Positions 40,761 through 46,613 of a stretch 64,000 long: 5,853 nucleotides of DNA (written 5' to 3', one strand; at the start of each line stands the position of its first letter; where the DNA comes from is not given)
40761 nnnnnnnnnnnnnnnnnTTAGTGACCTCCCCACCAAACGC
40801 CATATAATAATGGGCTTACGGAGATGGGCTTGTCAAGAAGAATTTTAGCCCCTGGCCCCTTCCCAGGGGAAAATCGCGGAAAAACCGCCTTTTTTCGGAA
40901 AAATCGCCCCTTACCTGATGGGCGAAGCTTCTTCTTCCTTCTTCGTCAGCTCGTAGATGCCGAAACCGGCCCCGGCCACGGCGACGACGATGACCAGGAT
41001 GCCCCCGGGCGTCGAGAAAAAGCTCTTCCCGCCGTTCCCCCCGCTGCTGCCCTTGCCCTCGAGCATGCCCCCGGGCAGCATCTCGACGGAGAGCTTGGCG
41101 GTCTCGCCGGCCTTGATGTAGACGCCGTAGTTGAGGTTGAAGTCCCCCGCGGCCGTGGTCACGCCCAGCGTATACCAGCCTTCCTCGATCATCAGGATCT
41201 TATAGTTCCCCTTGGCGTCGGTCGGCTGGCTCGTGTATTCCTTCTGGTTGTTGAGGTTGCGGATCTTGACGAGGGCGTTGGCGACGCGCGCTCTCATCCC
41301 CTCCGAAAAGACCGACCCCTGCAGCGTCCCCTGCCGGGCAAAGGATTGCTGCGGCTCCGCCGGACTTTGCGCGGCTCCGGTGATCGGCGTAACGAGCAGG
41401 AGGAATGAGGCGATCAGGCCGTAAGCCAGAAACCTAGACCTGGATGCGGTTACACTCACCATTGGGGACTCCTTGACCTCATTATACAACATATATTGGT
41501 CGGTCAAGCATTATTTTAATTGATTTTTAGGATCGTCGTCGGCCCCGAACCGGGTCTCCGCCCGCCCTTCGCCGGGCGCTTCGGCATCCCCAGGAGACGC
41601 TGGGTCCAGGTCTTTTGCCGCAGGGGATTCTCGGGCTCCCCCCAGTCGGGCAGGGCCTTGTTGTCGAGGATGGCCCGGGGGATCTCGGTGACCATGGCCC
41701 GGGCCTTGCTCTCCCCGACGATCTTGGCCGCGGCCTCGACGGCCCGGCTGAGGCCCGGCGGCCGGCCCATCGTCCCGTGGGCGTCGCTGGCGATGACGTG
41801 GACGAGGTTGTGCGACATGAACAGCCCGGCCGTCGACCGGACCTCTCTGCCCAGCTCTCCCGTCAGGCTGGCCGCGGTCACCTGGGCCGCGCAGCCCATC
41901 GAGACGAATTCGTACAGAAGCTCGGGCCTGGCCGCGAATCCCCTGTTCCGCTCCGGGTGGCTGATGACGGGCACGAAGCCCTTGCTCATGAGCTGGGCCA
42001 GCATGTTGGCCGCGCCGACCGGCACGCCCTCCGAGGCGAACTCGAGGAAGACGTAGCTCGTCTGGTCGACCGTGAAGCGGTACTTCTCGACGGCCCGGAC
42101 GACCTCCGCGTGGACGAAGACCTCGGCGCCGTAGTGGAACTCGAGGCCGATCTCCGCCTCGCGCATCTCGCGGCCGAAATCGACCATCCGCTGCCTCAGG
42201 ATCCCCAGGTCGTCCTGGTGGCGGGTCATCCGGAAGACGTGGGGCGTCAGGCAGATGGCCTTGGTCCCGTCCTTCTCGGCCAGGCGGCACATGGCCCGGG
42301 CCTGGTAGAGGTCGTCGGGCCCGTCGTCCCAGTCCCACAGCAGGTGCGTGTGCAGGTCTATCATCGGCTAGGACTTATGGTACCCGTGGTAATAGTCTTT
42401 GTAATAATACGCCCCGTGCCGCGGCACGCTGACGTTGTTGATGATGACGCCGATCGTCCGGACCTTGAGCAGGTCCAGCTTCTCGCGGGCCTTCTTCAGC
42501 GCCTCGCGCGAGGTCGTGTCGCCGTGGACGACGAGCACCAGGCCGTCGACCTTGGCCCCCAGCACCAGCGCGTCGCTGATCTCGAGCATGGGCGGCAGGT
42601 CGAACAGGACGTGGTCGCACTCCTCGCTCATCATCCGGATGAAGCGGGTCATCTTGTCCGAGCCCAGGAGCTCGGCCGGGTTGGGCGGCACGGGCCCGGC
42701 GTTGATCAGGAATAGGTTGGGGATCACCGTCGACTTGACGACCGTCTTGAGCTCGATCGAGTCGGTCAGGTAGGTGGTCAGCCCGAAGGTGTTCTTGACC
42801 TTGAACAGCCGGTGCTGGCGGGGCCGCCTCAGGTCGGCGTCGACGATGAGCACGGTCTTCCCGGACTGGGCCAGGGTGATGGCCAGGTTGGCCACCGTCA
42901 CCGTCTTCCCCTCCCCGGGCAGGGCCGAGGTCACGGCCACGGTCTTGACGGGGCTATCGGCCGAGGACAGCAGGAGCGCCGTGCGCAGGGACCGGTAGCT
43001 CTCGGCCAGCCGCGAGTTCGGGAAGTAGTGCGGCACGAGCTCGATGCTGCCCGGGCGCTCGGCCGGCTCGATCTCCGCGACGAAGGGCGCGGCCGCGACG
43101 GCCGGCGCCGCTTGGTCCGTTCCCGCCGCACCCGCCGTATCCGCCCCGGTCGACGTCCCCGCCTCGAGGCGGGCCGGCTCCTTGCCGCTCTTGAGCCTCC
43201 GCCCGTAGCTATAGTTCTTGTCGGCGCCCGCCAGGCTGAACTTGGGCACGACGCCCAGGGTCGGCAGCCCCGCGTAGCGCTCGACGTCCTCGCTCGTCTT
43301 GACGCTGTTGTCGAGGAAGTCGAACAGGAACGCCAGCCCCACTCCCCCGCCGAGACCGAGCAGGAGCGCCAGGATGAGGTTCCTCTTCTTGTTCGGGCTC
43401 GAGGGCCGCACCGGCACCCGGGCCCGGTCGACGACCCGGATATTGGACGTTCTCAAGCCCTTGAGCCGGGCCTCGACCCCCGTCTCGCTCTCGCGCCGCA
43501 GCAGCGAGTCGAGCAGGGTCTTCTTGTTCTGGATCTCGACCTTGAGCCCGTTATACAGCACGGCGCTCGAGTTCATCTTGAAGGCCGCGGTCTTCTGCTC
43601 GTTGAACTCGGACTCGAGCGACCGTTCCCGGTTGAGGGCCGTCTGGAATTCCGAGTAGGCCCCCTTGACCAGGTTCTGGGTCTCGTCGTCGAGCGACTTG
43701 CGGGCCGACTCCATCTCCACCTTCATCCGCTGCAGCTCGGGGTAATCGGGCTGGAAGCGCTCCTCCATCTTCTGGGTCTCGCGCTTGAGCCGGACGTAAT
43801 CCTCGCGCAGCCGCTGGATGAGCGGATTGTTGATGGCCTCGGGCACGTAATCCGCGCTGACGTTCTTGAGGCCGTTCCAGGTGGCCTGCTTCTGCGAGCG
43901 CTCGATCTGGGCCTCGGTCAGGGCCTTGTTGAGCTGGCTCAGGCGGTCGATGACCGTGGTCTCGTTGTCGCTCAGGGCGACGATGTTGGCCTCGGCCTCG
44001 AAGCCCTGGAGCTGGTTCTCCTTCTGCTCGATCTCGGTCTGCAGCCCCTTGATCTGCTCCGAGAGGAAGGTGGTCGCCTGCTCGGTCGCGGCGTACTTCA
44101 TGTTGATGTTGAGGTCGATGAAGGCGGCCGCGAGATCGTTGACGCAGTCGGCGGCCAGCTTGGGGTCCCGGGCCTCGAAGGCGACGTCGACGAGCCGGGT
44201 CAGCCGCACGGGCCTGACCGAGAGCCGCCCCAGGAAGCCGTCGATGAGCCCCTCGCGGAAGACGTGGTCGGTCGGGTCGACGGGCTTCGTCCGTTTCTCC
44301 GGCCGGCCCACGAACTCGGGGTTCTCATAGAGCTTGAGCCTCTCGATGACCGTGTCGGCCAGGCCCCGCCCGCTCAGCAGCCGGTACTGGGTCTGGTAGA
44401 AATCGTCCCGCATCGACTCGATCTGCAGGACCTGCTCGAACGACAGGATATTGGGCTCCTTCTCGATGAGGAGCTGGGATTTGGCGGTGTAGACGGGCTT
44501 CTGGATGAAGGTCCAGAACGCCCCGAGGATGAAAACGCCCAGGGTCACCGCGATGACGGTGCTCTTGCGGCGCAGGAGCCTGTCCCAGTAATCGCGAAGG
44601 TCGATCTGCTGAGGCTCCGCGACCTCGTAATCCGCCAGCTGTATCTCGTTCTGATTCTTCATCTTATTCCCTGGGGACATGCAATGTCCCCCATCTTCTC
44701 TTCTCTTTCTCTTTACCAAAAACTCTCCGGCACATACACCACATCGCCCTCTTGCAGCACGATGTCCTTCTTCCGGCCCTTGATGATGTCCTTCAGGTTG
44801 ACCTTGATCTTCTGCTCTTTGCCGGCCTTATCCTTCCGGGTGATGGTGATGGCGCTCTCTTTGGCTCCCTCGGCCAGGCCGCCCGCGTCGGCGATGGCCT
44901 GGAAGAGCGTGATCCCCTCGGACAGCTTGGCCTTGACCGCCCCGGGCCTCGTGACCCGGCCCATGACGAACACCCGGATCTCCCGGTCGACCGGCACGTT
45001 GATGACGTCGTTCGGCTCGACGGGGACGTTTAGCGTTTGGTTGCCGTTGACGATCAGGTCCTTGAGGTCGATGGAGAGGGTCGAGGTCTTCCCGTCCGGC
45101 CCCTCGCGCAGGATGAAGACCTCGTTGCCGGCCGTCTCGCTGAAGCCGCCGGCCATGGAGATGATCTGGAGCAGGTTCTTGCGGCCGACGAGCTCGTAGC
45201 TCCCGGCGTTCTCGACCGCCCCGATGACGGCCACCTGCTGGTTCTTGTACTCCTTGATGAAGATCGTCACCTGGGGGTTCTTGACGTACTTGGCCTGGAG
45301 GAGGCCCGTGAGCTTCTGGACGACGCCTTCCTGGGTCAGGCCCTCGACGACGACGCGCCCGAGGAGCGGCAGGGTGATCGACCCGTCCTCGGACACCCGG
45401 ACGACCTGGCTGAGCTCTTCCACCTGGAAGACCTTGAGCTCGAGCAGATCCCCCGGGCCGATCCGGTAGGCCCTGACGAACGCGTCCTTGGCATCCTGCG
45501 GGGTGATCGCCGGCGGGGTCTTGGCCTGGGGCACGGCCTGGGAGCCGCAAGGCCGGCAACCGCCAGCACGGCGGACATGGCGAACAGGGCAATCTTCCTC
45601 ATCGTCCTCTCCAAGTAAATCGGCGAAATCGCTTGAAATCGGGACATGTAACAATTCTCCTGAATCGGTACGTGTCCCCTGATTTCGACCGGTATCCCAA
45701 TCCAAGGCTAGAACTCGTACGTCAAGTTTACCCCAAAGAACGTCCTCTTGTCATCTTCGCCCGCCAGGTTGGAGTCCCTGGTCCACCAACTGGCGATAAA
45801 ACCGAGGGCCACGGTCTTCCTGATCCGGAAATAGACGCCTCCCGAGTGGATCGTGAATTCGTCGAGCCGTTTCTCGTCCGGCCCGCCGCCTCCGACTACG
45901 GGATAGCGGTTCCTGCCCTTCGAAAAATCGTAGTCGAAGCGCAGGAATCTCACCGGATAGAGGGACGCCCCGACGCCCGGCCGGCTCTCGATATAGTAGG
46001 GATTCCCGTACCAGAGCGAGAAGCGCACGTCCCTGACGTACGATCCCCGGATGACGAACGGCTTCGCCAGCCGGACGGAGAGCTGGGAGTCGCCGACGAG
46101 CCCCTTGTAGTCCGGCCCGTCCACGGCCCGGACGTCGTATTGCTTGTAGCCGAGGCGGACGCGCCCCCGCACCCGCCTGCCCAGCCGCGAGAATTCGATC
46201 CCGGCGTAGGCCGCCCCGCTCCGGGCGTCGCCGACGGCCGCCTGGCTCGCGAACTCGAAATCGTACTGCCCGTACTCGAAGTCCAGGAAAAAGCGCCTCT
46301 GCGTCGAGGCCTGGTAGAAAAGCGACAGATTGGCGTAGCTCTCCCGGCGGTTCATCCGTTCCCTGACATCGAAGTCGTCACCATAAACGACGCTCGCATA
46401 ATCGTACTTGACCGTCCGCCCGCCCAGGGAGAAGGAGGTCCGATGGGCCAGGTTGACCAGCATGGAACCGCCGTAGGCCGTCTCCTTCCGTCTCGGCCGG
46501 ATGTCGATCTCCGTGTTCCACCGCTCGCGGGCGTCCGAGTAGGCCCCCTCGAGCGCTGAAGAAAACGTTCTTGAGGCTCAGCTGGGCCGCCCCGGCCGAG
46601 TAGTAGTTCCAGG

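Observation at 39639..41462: Tandem triplet of anchored beta-sandwich proteins with an invariant C-terminal E-x-S-P-I tail, embedded in the polysaccharide export core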

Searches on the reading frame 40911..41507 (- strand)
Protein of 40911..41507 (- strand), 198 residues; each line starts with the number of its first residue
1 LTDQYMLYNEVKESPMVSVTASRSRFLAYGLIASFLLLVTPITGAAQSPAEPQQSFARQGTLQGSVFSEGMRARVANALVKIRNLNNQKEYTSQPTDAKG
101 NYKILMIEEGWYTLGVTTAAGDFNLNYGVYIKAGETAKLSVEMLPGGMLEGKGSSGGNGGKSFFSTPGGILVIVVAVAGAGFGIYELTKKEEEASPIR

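Call 3: search_protein_families(library=pfam, proteins=[window:40911-41507:-], max_evalue=1)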
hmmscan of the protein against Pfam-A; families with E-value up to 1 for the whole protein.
window:40911-41507:- (198 aa): 8 families
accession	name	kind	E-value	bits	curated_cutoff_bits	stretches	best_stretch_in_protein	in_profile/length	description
PF13620.12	CarboxypepD_reg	-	9.1e-06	26.4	32.3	1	61-143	1-81/82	Carboxypeptidase regulatory-like domain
PF13715.12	CarbopepD_reg_2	-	0.0007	20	32.2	1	62-118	1-52/88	CarboxypepD_reg-like domain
PF17802.7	SpaA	-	0.0055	17.3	23.1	1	74-139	15-85/91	Prealbumin-like fold domain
PF17210.9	SdrD_B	-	0.04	14.6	29.7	1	75-121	24-69/112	SdrD B-like domain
PF24651.1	DUF7644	-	0.058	14.3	27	1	78-109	38-69/70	Domain of unknown function (DUF7644)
PF06724.16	DUF1206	-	0.079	13.5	26.2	1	166-188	42-65/70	Domain of Unknown Function (DUF1206)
PF14686.12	fn3_3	-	0.11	12.8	24.4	1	88-139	24-75/75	Polysaccharide lyase family 4, domain II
PF11152.14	CCB2_CCB4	-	0.15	11.8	26.3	1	6-79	13-81/195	Cofactor assembly of complex C subunit B, CCB2/CCB4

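Call 4: search_protein_families(library=ncbifam, proteins=[window:40911-41507:-], max_evalue=1)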
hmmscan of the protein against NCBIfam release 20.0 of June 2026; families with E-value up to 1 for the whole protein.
window:40911-41507:- (198 aa): 1 family
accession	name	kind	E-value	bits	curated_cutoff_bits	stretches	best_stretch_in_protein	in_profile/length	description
NF052345.1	S_layer_anammox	exception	1.8e-05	22.3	1400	1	39-146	1292-1394/1596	Kustd1514 family S-layer glycoprotein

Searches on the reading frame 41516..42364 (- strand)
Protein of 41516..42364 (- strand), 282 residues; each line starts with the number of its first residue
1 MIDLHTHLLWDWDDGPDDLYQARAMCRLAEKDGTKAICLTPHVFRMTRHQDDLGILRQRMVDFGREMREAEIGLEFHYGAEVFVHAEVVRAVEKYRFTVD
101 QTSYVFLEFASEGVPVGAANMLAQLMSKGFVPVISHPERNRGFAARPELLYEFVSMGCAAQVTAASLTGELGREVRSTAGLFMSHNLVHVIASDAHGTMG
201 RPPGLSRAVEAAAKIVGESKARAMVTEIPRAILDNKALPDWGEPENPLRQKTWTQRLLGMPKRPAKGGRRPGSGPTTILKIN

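Call 7: search_protein_families(library=pfam, proteins=[window:41516-42364:-], max_evalue=0.001)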
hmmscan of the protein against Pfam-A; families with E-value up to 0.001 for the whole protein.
window:41516-42364:- (282 aa): 2 families
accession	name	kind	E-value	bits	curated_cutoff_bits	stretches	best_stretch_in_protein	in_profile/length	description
PF19567.5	CpsB_CapC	-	2.6e-48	164.9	27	1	1-233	1-233/234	Capsular polysaccharide synthesis, CpsB/CapC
PF02811.25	PHP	-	0.00082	20.2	26.4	0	20-104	15-85/164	PHP domain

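Call 20: search_protein_families(library=ncbifam, proteins=[window:41516-42364:-], max_evalue=0.01)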
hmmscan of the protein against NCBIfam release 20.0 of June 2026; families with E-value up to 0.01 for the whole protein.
window:41516-42364:- (282 aa): 1 family
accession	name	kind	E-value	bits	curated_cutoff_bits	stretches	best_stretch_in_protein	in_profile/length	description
NF041488.1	caps_synth_Cps4B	equivalog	4.3e-34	118.2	400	1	1-237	1-242/243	capsular polysaccharide biosynthesis protein Cps4B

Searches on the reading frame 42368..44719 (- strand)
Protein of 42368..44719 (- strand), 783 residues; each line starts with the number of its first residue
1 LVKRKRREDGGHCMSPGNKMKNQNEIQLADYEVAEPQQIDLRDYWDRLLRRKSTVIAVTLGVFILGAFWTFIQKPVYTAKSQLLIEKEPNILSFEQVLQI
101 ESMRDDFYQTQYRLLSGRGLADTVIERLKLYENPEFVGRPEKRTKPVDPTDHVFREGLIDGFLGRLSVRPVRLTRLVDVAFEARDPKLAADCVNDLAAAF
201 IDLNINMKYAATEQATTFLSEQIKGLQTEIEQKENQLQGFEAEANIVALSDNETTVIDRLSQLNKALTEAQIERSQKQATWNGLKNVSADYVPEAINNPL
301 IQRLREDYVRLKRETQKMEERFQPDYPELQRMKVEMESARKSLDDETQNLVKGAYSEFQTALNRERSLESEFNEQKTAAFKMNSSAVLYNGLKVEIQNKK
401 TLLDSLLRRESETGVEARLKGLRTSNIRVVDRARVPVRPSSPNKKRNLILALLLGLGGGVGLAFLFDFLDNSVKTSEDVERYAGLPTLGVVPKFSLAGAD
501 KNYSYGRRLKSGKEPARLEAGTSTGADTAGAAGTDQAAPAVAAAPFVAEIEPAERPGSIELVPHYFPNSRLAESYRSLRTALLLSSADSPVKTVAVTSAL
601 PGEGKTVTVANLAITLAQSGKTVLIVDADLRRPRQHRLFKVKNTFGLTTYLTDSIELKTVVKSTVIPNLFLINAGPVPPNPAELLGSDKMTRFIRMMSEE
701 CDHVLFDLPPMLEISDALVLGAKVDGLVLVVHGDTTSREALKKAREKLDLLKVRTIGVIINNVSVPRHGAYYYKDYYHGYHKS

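Call 7: search_protein_families(library=pfam, proteins=[window:42368-44719:-], max_evalue=0.001)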
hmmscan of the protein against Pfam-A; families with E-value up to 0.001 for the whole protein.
window:42368-44719:- (783 aa): 5 families
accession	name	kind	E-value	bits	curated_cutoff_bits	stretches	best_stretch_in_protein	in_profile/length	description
PF02706.20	Wzz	-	5.6e-11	43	25.5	1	38-126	2-89/91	Chain length determinant protein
PF13614.12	AAA_31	-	2.6e-10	41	27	1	592-743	2-159/177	AAA domain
PF01656.29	CbiA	-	6.3e-10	39.5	25.4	1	595-774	2-94/125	CobQ/CobB/MinD/ParA nucleotide binding domain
PF10609.15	ParA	-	6.7e-09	36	27.1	1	592-761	4-173/246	NUBPL iron-transfer P-loop NTPase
PF13807.11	GNVR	-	3.4e-08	33.7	27.7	1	393-465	10-79/82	G-rich domain on putative tyrosine kinase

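Call 20: search_protein_families(library=ncbifam, proteins=[window:42368-44719:-], max_evalue=0.01)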
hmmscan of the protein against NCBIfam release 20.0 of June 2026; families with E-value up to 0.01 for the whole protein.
window:42368-44719:- (783 aa): 22 families
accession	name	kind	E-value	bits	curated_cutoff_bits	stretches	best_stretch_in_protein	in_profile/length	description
TIGR01005.1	eps_transp_fam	subfamily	3.8e-79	266.8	411.7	3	165-493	145-479/754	exopolysaccharide transport protein family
TIGR03017.1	EpsF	equivalog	2.3e-54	184.8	422.75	1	49-491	11-443/444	chain length determinant protein EpsF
TIGR01007.1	eps_fam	subfamily_domain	7.1e-54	182.4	108.05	1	573-775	1-202/204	polysaccharide biosynthesis tyrosine autokinase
NF007350.0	PRK09841.1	equivalog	2e-51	175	1248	3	567-781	507-721/726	tyrosine-protein kinase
NF008568.0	PRK11519.1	equivalog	7.9e-50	169.8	1068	2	572-779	507-713/720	tyrosine-protein kinase Wzc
TIGR03018.1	pepcterm_TyrKin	hypoth_equivalog_domain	5.1e-44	150.1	230.65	1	567-761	7-207/207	XrtA-associated tyrosine autokinase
TIGR03007.1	pepcterm_ChnLen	equivalog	1.2e-43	149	278.85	1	155-494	102-463/498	XrtA system polysaccharide chain length determinant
TIGR03029.1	EpsG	equivalog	2.4e-41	141.7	313.8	1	556-761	68-273/274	chain length determinant protein tyrosine kinase EpsG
TIGR01006.1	polys_exp_MPA1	subfamily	1e-17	64.3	296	1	421-494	151-224/226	CspC family polysaccharide chain length determinant protein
TIGR01969.1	minD_arch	subfamily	9.7e-12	44.6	201.75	1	593-764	2-171/251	cell division ATPase MinD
TIGR01968.1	minD_bact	equivalog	3e-08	33.3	212.9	1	592-717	2-128/261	septum site-determining protein MinD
NF047398.1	AAA_KGGVGR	domain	6.1e-07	29.9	90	1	592-656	3-70/190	KGGVGR-motif variant AAA ATPase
NF041546.1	ParA_partition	equivalog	2.4e-06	27.3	180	1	594-629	2-37/203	ParA family partition ATPase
TIGR01010.1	BexC_CtrB_KpsE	subfamily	3.1e-06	26.6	437.5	1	54-277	7-233/362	polysaccharide export inner-membrane protein, BexC/CtrB/KpsE family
TIGR03371.1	cellulose_yhjQ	equivalog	1.6e-05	24.5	157.85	1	591-750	1-163/246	cellulose biosynthesis protein BcsQ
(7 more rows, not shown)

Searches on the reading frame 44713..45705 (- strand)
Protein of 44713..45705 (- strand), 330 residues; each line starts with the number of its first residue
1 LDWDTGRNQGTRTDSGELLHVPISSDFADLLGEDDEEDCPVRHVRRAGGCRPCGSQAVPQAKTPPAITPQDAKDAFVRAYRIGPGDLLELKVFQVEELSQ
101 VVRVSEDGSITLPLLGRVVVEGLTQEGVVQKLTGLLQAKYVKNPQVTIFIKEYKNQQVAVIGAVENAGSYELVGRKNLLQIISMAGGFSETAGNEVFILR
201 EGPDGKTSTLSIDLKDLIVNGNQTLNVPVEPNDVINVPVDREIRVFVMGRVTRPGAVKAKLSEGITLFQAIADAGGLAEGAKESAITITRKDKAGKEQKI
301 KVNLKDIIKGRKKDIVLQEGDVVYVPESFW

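Call 7: search_protein_families(library=pfam, proteins=[window:44713-45705:-], max_evalue=0.001)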
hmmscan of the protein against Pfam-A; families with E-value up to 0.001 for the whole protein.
window:44713-45705:- (330 aa): 3 families
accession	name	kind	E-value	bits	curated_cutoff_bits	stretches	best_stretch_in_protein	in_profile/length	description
PF22461.2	SLBB_2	-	1.8e-22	79.7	27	2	244-325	2-79/79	SLBB domain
PF02563.21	Poly_export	-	6.9e-22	77.9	28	1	79-150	6-76/77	Polysaccharide biosynthesis/export protein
PF10531.15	SLBB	-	2.2e-19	69.5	27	2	244-300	1-54/55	SLBB domain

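Call 20: search_protein_families(library=ncbifam, proteins=[window:44713-45705:-], max_evalue=0.01)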
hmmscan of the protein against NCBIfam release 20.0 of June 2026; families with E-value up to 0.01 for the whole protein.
window:44713-45705:- (330 aa): 4 families
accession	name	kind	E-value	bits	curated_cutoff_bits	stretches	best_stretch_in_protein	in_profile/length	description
TIGR03028.1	EpsE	equivalog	3.6e-47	160.7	262.65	1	80-328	2-237/239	polysaccharide export protein EpsE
TIGR03027.2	pepcterm_export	equivalog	2.1e-45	154.5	180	2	79-238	2-165/169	XrtA/PEP-CTERM system exopolysaccharide export protein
NF041843.1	EpsY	equivalog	9.2e-39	132.8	320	2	78-237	51-210/211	exopolysaccharide export protein EpsY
NF011658.0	PRK15078.1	subfamily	2.1e-29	102.4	333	2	79-262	84-274/380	polysaccharide export protein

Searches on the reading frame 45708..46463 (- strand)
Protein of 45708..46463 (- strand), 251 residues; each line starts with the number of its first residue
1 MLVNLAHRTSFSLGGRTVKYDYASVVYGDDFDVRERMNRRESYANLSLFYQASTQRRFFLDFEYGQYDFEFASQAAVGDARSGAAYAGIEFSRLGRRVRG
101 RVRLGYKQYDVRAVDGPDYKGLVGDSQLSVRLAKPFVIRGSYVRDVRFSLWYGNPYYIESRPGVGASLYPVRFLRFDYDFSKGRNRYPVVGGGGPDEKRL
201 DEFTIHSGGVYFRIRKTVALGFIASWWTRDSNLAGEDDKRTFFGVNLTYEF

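Call 7: search_protein_families(library=pfam, proteins=[window:45708-46463:-], max_evalue=0.001)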
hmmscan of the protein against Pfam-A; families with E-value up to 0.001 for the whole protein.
window:45708-46463:- (251 aa): 1 family
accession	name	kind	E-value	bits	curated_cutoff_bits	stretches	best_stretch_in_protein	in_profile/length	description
PF10082.15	BBP2_2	-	1.6e-05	24.4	23.7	1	8-250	140-377/378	Putative beta-barrel porin 2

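Call 20: search_protein_families(library=ncbifam, proteins=[window:45708-46463:-], max_evalue=0.01)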
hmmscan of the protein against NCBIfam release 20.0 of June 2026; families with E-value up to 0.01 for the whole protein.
window:45708-46463:- (251 aa): 0 families
